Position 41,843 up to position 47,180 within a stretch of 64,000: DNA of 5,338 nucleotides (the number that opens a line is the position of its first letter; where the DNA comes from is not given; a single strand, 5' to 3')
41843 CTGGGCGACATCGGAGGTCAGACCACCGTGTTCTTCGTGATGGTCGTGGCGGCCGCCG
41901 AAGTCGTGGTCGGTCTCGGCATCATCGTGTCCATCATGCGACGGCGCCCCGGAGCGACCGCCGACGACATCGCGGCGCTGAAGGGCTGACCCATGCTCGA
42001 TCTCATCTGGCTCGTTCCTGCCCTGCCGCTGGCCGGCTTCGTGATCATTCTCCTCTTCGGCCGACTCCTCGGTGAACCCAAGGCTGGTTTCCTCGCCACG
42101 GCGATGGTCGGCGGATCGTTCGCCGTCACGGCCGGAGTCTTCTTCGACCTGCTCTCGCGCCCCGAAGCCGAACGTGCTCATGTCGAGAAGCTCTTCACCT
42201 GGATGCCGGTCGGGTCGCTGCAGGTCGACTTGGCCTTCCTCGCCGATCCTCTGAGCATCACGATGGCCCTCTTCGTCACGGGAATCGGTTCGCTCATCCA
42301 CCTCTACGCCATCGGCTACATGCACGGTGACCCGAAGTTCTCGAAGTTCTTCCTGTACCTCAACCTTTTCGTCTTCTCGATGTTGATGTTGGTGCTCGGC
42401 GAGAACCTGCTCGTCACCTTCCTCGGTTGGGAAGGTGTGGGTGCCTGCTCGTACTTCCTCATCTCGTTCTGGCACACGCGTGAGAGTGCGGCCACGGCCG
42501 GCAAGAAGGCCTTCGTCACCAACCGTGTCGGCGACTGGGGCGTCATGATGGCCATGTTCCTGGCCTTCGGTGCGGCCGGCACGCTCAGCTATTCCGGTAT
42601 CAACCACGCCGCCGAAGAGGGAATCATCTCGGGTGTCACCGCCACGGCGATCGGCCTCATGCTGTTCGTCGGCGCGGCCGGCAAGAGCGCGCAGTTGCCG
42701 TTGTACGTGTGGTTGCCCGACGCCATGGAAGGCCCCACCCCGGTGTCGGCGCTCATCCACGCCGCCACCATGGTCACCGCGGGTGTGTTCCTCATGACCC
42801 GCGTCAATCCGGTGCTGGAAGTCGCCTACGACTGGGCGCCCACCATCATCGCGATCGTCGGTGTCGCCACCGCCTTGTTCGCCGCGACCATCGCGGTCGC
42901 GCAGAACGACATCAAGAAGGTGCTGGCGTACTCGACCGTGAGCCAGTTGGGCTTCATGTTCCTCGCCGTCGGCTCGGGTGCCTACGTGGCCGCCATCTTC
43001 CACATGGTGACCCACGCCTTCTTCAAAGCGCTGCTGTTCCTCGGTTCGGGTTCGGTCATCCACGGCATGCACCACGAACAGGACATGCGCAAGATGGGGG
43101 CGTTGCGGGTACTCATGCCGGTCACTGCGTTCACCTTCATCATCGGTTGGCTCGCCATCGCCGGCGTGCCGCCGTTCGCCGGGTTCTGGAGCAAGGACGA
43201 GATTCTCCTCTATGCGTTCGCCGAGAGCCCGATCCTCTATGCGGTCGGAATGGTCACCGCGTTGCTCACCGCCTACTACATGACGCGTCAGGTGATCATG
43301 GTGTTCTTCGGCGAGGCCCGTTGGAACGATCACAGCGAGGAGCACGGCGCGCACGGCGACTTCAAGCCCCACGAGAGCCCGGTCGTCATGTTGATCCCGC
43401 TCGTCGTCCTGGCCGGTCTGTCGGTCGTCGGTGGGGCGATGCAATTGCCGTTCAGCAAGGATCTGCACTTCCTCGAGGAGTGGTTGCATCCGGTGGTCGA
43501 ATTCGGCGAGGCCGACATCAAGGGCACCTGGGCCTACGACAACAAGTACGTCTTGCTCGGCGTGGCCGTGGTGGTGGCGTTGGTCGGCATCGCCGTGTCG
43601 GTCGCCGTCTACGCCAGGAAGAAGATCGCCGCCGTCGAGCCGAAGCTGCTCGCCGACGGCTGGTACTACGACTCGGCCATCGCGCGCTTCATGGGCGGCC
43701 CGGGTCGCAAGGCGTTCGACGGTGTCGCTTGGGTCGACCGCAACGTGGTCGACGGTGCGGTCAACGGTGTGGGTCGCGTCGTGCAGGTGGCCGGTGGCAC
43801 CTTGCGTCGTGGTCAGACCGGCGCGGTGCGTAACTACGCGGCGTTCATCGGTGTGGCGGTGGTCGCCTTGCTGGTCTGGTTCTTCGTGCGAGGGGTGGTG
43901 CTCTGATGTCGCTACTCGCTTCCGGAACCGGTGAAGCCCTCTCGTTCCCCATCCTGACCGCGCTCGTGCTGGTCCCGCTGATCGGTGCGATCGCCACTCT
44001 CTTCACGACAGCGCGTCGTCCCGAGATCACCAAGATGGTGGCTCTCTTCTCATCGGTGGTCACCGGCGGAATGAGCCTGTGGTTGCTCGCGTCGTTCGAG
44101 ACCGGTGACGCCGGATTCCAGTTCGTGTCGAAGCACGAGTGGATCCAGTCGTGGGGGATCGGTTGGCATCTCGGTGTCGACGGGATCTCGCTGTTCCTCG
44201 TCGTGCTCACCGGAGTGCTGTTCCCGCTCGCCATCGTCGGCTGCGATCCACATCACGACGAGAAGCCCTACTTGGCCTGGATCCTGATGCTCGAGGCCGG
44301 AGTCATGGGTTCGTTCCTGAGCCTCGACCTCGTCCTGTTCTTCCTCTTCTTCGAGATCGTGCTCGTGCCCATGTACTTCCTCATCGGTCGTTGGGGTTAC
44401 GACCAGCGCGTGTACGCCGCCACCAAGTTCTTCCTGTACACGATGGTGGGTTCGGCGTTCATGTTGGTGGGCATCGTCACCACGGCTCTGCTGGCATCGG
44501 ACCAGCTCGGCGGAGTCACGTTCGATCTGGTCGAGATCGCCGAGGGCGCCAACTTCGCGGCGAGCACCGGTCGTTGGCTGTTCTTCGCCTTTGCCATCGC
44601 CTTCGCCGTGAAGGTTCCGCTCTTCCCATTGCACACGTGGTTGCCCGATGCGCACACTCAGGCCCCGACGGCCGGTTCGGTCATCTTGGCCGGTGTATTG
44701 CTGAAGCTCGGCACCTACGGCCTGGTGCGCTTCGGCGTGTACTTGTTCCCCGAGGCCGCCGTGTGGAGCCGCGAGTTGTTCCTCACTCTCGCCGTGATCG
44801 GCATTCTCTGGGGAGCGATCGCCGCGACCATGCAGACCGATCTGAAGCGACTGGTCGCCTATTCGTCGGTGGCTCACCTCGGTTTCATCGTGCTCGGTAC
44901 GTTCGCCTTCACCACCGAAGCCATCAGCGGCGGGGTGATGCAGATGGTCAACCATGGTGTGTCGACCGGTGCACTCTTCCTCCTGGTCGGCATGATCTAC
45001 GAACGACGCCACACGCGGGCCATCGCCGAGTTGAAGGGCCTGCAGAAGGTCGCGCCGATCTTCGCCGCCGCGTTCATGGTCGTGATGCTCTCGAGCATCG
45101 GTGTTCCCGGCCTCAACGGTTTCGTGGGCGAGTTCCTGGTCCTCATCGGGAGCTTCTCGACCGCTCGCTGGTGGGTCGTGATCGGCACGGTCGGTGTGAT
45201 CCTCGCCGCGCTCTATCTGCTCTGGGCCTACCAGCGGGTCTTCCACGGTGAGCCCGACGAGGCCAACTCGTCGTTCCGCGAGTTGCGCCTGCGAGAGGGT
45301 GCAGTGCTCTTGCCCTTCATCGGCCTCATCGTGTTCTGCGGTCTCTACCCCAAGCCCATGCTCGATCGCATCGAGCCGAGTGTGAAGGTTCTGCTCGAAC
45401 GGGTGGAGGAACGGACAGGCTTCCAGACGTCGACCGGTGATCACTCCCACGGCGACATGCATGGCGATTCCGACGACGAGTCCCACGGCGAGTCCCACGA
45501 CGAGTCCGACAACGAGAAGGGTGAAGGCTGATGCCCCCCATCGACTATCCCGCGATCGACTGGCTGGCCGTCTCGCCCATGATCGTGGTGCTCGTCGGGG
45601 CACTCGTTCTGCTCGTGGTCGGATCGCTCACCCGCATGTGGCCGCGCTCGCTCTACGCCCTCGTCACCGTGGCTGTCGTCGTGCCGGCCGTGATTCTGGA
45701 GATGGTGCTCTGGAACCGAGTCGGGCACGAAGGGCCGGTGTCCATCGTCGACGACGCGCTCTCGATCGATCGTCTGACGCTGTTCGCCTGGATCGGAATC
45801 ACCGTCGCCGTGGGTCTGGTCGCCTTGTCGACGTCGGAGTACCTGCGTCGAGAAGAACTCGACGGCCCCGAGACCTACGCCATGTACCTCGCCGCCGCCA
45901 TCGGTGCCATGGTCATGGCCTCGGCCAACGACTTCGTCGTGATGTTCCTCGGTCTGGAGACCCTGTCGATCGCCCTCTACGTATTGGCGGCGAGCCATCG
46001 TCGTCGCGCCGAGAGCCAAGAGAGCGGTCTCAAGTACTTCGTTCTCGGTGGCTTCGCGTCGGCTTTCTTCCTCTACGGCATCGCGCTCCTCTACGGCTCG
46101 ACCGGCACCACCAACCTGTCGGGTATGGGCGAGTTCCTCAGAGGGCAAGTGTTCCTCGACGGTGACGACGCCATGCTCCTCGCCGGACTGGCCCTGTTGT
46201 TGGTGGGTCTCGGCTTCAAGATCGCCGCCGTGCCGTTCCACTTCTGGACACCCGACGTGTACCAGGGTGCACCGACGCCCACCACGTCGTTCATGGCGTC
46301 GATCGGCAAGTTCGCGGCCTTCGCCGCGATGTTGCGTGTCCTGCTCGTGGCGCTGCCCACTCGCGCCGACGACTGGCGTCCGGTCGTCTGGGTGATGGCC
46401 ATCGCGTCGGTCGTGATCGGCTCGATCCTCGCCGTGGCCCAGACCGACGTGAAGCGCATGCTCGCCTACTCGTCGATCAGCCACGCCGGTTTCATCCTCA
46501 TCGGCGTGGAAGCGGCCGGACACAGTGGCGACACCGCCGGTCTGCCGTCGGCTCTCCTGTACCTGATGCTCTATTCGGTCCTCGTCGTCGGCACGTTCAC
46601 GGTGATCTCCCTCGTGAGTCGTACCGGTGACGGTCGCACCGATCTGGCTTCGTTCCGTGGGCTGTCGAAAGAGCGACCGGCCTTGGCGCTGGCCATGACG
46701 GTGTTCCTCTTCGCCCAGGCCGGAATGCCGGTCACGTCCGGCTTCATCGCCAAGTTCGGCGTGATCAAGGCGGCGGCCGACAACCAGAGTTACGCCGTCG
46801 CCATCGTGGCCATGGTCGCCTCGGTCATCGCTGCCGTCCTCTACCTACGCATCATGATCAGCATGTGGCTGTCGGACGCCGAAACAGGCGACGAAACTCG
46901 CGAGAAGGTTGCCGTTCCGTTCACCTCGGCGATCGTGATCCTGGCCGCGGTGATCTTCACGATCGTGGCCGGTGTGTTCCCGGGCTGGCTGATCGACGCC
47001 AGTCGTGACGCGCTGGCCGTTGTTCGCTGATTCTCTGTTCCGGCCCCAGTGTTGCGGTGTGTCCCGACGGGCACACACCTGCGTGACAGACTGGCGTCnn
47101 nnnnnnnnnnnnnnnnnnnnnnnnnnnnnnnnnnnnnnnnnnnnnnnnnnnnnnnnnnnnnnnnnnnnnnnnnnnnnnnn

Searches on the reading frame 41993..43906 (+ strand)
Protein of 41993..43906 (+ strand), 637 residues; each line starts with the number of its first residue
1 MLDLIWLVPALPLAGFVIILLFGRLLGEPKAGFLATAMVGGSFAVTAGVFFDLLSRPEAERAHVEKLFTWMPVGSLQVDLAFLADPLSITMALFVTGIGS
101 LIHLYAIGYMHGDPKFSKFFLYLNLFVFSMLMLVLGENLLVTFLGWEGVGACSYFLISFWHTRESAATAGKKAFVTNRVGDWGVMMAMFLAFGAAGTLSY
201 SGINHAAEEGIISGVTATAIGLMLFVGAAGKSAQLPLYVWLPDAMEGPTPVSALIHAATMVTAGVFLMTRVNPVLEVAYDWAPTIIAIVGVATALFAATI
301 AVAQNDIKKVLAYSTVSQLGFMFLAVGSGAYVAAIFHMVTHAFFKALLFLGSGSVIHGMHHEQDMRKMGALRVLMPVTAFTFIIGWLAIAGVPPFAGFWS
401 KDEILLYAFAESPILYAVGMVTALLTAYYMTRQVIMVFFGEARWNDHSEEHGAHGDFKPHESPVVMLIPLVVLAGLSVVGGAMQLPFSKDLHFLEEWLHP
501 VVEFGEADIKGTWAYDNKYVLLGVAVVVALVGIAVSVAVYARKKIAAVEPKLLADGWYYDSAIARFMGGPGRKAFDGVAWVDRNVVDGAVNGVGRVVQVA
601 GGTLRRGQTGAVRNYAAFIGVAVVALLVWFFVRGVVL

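Call 86: search_protein_families(library=pfam, proteins=[window:41993-43906:+], max_evalue=1e-8)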
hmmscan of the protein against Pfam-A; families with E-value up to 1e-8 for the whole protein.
window:41993-43906:+ (637 aa): 3 families
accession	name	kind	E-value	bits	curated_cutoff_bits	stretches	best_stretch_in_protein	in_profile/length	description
PF00361.26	Proton_antipo_M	-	2.6e-84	283.4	21.5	1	137-426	2-294/294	NADH:quinone oxidoreductase/Mrp antiporter, TM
PF00662.26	Proton_antipo_N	-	7.7e-22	77.4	24.5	1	70-120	1-51/51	NADH-Ubiquinone oxidoreductase (complex I), chain 5 N-terminus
PF01010.25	Proton_antipo_C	-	4.4e-09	36.7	26.8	0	457-542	91-179/243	NADH-dehyrogenase subunit F, TMs, (complex I) C-terminus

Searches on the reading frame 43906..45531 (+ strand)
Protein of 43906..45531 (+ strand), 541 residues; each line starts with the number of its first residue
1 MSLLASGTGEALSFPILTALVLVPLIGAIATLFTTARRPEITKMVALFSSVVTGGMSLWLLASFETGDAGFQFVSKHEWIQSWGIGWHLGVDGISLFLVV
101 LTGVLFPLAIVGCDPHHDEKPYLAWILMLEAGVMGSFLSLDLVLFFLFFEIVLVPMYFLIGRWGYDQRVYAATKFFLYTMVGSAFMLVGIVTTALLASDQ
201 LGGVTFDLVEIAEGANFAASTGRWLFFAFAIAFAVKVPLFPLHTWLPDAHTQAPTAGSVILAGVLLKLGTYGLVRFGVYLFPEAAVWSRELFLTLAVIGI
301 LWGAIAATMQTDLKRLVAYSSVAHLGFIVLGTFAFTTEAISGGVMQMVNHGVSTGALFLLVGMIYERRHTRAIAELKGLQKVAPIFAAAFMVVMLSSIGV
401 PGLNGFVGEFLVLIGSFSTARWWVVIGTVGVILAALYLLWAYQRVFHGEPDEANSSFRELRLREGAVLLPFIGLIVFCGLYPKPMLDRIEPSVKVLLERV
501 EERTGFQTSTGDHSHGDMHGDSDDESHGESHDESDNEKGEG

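Call 86: search_protein_families(library=pfam, proteins=[window:43906-45531:+], max_evalue=1e-8)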
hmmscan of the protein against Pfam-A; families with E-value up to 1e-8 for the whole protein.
window:43906-45531:+ (541 aa): 1 family
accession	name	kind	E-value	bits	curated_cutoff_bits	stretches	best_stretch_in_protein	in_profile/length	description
PF00361.26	Proton_antipo_M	-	8e-76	255.5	21.5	1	139-430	1-290/294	NADH:quinone oxidoreductase/Mrp antiporter, TM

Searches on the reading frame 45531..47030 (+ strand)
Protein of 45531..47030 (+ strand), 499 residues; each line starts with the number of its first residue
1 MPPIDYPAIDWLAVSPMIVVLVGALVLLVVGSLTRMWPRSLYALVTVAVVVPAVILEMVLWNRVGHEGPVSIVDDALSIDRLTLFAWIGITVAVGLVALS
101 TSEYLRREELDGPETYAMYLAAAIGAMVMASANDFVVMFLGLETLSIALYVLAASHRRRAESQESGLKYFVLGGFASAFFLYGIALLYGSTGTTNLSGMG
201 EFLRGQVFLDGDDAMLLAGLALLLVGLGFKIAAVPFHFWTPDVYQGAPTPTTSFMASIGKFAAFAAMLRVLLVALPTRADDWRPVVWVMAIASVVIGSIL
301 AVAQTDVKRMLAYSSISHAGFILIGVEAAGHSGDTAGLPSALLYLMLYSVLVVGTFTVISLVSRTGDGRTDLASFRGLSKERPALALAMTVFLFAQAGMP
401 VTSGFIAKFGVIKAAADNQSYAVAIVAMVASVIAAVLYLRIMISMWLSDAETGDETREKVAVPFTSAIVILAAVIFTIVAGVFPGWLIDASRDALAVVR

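Call 86: search_protein_families(library=pfam, proteins=[window:45531-47030:+], max_evalue=1e-8)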
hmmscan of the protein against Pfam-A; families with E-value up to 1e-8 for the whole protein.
window:45531-47030:+ (499 aa): 1 family
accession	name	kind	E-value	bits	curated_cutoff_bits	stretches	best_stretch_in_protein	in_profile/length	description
PF00361.26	Proton_antipo_M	-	1.6e-72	244.7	21.5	1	132-433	1-293/294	NADH:quinone oxidoreductase/Mrp antiporter, TM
